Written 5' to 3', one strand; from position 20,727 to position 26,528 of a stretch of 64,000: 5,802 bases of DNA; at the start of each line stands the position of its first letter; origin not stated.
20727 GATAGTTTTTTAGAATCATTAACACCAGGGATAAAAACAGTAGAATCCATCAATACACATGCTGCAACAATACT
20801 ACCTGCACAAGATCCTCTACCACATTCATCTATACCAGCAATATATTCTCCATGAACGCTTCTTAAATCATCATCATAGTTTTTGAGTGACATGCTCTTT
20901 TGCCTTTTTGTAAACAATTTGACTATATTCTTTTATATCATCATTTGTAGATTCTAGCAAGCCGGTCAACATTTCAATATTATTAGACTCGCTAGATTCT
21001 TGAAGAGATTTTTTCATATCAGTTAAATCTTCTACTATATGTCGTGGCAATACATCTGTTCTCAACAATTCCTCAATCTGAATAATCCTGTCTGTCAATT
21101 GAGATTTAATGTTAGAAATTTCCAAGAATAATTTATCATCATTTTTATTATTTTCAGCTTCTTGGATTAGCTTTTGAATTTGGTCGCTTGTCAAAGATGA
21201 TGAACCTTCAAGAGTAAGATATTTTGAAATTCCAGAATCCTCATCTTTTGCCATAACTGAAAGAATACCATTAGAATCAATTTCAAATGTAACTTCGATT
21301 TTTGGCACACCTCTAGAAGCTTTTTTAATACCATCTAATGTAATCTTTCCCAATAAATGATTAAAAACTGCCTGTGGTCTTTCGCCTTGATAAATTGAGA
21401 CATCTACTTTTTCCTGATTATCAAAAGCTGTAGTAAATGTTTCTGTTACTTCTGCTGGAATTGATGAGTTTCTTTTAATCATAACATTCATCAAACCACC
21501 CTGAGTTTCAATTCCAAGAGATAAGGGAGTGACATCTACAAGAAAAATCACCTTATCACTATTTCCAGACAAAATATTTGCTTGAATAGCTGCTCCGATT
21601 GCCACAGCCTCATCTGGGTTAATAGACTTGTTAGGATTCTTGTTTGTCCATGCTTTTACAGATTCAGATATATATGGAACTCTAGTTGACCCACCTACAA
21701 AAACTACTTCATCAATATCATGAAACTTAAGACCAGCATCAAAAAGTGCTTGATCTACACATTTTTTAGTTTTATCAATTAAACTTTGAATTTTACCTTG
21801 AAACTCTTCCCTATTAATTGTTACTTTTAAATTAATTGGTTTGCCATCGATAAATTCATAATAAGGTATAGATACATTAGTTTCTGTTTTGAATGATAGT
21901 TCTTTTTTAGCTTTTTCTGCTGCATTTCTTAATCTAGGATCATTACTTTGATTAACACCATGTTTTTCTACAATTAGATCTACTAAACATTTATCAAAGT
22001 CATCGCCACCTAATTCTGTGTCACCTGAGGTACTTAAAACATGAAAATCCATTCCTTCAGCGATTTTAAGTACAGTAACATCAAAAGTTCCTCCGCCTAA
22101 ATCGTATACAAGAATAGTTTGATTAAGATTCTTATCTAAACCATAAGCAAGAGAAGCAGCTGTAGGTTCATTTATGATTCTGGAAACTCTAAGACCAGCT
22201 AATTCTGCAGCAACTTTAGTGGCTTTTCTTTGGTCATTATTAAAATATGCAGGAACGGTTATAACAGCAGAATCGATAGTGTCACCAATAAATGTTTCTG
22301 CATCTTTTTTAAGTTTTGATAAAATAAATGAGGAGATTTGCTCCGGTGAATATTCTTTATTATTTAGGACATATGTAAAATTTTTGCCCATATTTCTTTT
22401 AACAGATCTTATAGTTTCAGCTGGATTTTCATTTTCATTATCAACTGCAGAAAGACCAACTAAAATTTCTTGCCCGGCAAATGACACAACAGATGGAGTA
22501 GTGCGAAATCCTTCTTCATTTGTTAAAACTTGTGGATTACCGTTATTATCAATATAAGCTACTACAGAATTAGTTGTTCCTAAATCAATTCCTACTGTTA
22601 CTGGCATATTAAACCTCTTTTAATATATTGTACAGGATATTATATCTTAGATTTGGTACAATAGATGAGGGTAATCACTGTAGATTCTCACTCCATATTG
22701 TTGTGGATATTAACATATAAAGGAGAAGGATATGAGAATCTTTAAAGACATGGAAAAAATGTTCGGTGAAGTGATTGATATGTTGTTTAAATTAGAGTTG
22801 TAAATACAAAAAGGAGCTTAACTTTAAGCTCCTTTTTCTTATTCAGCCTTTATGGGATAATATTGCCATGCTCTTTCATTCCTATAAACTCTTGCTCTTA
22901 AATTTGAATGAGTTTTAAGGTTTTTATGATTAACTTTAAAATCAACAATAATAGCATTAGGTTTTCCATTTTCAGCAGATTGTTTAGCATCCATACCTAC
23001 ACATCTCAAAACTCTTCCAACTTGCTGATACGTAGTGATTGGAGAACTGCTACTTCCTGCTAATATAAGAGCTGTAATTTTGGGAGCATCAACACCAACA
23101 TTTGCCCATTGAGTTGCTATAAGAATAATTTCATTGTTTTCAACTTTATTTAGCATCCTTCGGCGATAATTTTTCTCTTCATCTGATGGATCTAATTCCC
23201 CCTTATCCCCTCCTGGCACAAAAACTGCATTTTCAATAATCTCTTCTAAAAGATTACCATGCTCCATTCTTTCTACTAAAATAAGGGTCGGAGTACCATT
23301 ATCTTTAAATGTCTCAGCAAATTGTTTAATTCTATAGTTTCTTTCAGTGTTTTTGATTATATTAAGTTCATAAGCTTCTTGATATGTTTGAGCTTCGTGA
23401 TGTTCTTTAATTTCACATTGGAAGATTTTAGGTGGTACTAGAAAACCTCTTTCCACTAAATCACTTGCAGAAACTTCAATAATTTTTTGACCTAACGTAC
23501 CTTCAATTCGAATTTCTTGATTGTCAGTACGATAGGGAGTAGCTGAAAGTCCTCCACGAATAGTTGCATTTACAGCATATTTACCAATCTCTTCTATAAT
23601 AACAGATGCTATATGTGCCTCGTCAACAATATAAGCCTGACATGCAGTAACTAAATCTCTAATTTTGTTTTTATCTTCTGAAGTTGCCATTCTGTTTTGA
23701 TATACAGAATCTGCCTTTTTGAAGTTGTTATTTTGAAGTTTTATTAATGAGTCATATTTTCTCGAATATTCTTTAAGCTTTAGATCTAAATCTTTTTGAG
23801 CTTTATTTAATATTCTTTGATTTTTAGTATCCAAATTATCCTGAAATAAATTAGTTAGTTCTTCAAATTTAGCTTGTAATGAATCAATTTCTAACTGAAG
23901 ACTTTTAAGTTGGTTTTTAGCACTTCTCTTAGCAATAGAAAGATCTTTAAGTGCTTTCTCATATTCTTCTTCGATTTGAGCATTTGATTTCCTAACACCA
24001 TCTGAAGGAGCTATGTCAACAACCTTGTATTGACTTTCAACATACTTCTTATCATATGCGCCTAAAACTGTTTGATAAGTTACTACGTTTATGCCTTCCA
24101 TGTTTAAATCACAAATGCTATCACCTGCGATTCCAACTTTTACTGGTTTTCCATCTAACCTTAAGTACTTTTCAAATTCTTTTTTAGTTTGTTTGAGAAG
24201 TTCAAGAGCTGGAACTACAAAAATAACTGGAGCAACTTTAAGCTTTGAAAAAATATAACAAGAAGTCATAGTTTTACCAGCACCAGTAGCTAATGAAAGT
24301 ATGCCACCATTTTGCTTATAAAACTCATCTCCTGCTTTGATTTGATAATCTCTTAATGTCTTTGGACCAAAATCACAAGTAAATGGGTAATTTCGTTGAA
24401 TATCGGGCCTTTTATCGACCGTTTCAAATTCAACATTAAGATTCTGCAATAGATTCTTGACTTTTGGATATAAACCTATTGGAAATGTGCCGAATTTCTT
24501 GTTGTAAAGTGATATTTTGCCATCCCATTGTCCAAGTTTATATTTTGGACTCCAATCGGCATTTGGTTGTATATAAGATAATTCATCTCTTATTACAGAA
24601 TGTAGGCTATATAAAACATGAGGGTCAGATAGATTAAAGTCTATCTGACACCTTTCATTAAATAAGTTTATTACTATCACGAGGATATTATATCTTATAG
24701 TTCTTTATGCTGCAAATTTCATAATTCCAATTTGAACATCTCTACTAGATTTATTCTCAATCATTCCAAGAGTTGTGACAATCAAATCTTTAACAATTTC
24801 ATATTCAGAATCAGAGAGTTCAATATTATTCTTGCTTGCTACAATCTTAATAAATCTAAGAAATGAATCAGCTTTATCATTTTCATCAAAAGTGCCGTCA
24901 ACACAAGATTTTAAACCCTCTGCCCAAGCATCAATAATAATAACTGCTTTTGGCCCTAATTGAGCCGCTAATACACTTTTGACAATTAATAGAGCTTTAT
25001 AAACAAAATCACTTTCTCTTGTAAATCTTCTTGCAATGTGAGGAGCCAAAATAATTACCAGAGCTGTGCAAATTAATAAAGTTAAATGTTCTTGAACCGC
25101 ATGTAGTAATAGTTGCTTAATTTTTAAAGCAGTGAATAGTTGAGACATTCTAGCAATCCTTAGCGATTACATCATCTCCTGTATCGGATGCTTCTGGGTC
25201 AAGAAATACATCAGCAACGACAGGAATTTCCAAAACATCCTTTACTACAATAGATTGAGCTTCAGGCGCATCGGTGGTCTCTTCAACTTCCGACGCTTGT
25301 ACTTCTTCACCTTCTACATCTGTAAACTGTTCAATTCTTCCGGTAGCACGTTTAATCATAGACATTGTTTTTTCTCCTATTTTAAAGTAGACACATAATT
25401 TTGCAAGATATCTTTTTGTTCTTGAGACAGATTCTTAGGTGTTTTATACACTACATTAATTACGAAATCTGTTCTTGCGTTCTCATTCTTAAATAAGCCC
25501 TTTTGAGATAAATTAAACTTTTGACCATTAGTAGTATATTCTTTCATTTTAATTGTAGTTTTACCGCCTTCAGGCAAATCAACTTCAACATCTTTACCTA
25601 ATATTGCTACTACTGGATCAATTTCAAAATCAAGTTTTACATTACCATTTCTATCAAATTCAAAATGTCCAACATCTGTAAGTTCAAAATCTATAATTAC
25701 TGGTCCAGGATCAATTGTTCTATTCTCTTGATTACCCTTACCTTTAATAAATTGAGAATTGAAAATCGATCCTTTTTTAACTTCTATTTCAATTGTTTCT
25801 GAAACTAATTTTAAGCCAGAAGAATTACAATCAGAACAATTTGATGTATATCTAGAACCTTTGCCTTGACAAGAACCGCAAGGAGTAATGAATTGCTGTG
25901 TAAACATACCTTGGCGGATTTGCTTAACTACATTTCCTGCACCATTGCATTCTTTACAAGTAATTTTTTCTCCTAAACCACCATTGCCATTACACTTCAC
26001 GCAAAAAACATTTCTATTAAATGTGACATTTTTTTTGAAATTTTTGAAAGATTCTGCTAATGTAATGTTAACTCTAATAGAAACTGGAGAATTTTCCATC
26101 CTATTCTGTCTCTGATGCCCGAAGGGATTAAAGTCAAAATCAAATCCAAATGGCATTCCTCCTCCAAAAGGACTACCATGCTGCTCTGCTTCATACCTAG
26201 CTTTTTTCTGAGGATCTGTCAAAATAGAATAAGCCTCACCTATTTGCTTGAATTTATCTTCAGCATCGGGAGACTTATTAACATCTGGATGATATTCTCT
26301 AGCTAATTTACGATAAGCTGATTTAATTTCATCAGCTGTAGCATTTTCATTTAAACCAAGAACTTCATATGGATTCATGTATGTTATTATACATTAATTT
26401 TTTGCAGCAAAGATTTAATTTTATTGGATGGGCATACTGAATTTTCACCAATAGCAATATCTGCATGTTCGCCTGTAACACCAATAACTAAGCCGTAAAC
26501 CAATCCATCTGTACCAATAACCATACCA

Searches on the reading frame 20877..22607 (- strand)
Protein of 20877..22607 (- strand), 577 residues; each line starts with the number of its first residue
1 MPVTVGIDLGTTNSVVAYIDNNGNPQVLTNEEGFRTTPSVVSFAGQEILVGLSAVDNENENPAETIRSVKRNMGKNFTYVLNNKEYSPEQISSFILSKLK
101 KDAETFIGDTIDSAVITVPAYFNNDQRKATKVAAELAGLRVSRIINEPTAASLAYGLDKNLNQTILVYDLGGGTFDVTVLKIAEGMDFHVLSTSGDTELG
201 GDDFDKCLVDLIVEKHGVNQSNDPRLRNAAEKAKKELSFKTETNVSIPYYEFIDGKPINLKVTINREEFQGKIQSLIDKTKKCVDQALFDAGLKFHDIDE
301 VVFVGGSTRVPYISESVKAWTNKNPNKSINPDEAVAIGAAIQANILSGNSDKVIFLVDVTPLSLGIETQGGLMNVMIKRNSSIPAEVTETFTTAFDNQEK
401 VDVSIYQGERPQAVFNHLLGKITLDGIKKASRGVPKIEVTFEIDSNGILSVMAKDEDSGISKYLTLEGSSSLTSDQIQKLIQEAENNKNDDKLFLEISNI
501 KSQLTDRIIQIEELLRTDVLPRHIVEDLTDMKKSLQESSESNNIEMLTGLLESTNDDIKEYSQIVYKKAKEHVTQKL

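Call 70: search_protein_families(library=pfam, max_evalue=0.001, proteins=[window:20877-22607:-])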
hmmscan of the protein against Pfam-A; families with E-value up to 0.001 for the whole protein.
window:20877-22607:- (577 aa): 2 families
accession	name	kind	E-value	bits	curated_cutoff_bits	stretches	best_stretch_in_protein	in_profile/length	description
PF00012.26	HSP70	-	1.4e-177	592.1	20.6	2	82-563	104-595/599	Hsp70 protein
PF06723.19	MreB_Mbl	-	9.1e-17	61.3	27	1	4-342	3-318/327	MreB/Mbl protein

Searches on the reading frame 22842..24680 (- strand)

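Call 70: search_protein_families(library=pfam, max_evalue=0.001, proteins=[window:22842-24680:-])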
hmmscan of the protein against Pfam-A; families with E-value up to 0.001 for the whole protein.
window:22842-24680:- (613 aa): 4 families
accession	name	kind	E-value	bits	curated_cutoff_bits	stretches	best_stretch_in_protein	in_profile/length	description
PF04851.21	ResIII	-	1.6e-19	70.9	22.5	1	108-215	3-120/164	Type III restriction enzyme, res subunit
PF21241.2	UvsW_N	-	1.1e-07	32.6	25.3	1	26-82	20-75/81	DNA helicase UvsW, N-terminal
PF00270.35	DEAD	-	1.4e-07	31.8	26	1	111-189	2-85/167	DEAD/DEAH box helicase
PF00271.37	Helicase_C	-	5.5e-07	30.3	23.5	1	500-560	48-109/110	Helicase conserved C-terminal domain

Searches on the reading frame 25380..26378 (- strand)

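Call 70: search_protein_families(library=pfam, max_evalue=0.001, proteins=[window:25380-26378:-])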
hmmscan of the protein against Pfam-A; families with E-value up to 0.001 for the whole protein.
window:25380-26378:- (333 aa): 3 families
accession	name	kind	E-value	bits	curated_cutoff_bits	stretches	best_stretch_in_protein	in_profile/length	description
PF00226.36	DnaJ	-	6.2e-26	90.7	27.8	1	2-63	1-63/63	DnaJ domain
PF01556.23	DnaJ_C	-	1.9e-17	64.2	26.6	1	100-314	2-152/152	DnaJ C terminal domain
PF00684.25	DnaJ_CXXCXGXG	-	1.9e-09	38.1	32.7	1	126-188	1-65/65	DnaJ central domain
